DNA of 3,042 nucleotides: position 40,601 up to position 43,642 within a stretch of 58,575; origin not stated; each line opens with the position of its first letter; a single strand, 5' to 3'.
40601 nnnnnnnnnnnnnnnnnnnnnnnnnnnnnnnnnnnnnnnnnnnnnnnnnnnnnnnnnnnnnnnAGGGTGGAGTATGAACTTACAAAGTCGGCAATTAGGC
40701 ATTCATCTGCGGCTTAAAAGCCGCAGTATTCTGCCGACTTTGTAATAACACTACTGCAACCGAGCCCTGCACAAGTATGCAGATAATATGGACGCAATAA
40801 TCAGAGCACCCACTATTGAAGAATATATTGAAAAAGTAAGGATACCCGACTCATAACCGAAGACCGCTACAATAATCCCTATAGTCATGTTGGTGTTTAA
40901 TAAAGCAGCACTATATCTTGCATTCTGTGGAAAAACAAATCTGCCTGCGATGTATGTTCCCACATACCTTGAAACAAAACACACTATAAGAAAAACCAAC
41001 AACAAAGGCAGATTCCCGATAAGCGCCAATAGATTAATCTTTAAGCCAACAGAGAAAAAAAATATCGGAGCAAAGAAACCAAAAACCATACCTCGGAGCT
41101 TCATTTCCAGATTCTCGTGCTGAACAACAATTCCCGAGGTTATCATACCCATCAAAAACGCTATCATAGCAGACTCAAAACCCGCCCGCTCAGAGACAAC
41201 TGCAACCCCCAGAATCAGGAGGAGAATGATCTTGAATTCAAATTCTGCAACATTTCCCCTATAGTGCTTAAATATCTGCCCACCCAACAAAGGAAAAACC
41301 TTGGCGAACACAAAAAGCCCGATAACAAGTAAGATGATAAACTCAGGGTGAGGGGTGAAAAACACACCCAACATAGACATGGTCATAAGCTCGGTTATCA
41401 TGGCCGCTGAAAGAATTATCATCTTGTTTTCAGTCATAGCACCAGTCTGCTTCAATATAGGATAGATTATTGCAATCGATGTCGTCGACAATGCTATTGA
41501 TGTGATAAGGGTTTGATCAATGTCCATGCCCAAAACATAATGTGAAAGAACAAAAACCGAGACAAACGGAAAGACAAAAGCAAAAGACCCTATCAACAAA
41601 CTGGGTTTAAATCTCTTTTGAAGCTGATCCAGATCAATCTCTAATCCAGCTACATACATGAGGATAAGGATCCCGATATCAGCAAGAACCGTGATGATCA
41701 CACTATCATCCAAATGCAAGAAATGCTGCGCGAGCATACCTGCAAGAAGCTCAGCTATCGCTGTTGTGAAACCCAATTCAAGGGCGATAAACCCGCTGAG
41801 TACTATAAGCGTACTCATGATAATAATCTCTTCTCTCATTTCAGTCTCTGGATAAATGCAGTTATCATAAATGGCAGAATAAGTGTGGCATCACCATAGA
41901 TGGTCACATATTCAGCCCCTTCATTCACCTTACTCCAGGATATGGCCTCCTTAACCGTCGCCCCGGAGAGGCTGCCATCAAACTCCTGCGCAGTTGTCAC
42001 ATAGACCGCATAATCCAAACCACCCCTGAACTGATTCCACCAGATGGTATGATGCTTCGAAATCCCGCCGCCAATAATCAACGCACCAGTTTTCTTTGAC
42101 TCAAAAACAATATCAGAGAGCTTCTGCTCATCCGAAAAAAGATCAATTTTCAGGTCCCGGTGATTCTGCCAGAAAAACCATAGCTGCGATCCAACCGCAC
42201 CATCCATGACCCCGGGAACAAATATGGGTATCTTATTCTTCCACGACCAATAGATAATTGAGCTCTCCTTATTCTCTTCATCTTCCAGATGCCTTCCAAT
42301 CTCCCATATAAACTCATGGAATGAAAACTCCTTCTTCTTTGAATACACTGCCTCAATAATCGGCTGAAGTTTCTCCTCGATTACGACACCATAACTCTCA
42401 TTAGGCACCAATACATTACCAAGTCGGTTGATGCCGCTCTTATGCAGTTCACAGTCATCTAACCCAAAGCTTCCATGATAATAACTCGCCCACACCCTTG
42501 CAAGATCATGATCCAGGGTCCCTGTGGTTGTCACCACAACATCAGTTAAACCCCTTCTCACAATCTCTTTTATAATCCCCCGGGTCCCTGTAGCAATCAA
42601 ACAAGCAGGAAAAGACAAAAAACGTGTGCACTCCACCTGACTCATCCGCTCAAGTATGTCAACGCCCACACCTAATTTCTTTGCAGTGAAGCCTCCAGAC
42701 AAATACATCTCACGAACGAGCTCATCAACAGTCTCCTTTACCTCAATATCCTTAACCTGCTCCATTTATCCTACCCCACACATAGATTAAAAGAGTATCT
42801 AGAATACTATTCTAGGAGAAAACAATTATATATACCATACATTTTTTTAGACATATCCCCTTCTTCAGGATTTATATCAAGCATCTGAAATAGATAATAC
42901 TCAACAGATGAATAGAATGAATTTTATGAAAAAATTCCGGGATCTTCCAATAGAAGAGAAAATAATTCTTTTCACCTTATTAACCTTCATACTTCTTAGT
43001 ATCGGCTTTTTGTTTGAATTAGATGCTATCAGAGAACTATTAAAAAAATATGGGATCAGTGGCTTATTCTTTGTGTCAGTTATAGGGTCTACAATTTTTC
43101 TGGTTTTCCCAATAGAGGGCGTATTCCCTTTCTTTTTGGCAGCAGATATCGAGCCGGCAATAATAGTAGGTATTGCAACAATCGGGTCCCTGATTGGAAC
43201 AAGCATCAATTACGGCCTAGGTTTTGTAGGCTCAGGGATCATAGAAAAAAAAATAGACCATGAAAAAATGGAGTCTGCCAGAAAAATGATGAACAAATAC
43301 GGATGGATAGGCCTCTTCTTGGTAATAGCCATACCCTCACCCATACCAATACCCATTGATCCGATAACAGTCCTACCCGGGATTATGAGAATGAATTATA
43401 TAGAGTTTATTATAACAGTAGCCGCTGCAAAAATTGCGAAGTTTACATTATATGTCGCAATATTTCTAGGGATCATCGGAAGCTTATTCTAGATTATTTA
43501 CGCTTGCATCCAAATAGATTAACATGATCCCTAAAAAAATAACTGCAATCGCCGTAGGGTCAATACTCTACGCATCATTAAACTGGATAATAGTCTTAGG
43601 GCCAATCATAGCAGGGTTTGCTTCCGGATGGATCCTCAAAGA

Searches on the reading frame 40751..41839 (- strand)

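Call 67: search_protein_families(library=pfam, proteins=[window:40751-41839:-], max_evalue=0.001)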
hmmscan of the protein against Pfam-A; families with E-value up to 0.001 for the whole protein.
window:40751-41839:- (362 aa): 1 family
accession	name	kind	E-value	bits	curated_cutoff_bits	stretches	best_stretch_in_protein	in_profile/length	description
PF00999.27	Na_H_Exchanger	-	6.4e-41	140.9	26.2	1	12-354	4-371/375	Sodium/hydrogen exchanger, transmembrane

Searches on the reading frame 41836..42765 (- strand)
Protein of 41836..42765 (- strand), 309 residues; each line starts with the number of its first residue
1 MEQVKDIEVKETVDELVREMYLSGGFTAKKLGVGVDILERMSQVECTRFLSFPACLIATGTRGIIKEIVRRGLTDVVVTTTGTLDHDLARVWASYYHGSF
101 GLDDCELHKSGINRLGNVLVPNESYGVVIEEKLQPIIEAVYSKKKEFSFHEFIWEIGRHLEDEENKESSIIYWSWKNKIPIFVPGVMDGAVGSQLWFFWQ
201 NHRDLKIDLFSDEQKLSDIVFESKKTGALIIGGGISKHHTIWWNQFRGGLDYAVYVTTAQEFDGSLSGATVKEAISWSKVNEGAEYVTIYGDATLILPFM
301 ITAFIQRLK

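Call 67: search_protein_families(library=pfam, proteins=[window:41836-42765:-], max_evalue=0.001)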
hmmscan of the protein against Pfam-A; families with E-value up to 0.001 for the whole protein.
window:41836-42765:- (309 aa): 1 family
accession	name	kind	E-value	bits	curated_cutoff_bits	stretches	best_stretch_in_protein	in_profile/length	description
PF01916.23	DS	-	3.4e-107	358.5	27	1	15-302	1-286/288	Deoxyhypusine synthase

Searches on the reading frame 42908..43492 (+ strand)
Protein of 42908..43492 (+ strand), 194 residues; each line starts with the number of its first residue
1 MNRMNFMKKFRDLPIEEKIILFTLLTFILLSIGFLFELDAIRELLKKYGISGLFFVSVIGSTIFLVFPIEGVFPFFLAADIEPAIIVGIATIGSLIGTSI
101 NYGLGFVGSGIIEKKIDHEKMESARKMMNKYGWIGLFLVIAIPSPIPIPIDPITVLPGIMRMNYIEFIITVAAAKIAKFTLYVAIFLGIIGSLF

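Call 68: search_protein_families(library=pfam, proteins=[window:42908-43492:+], max_evalue=0.001)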
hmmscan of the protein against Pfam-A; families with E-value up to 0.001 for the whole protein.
window:42908-43492:+ (194 aa): 1 family
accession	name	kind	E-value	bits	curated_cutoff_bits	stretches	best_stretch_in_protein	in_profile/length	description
PF09335.16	VTT_dom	-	1.5e-13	51.8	33.9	1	81-185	14-120/123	VTT domain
